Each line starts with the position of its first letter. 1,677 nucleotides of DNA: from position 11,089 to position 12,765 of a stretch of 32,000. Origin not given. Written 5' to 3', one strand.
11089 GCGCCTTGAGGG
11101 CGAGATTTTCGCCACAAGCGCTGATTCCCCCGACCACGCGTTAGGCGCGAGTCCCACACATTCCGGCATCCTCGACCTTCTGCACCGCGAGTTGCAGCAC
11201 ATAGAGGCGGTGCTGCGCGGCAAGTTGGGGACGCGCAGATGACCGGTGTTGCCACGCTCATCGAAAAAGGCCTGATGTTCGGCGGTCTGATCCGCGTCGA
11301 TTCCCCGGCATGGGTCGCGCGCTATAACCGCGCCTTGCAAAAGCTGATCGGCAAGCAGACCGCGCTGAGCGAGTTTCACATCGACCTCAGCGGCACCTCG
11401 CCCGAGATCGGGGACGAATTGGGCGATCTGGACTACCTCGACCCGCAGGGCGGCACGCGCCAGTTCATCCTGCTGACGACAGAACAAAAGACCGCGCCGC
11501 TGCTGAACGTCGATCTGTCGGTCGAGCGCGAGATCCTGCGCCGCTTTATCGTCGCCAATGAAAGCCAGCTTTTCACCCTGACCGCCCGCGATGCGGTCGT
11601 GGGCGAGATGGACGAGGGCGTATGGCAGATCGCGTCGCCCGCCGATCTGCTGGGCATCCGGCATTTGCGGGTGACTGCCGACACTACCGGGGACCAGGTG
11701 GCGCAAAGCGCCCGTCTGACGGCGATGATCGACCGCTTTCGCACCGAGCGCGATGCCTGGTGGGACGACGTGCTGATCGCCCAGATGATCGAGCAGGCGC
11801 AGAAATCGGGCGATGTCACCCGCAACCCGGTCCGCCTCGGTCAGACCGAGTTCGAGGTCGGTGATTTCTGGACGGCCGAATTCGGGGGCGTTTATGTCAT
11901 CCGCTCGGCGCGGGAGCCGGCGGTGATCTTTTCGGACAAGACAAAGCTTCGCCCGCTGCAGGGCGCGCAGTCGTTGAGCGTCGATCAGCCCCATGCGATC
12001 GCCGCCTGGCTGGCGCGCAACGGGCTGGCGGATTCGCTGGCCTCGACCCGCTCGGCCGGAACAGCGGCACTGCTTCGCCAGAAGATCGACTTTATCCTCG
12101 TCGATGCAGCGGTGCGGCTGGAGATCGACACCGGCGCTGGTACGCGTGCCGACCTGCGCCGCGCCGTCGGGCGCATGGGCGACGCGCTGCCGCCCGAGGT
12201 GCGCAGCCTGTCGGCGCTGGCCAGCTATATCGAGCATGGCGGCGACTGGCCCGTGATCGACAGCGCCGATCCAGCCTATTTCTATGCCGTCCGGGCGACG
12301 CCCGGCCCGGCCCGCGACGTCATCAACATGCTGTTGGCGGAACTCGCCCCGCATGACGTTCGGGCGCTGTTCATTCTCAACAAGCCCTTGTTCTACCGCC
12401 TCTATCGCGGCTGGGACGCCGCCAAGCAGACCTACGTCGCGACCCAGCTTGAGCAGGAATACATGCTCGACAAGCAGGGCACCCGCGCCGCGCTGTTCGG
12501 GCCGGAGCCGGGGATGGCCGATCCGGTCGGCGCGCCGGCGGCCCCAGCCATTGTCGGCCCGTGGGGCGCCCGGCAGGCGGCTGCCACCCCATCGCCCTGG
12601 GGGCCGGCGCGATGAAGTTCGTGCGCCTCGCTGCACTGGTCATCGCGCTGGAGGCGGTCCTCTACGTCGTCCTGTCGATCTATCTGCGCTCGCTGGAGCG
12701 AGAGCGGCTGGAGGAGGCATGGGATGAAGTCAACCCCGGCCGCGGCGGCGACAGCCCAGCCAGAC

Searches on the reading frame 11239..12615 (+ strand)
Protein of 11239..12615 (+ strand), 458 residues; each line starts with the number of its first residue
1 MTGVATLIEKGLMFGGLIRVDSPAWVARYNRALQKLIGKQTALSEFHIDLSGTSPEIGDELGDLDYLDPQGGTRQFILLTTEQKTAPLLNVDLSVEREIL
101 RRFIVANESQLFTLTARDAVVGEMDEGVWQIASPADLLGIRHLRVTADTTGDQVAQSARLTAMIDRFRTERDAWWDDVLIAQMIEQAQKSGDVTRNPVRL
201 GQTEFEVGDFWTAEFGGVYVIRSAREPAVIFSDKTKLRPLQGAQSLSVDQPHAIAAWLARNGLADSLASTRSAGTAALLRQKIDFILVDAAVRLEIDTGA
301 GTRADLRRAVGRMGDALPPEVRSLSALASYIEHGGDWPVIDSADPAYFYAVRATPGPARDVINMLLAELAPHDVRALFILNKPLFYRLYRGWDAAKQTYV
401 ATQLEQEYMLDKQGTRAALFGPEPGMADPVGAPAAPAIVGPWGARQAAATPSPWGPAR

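Call 13: search_protein_families(library=pfam, proteins=[window:11239-12615:+])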
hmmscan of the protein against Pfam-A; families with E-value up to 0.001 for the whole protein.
window:11239-12615:+ (458 aa): 1 family
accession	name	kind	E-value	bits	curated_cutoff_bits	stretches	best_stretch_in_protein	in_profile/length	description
PF20343.3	DUF6638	-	5.8e-164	546.5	27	1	13-444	1-436/439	Family of unknown function (DUF6638)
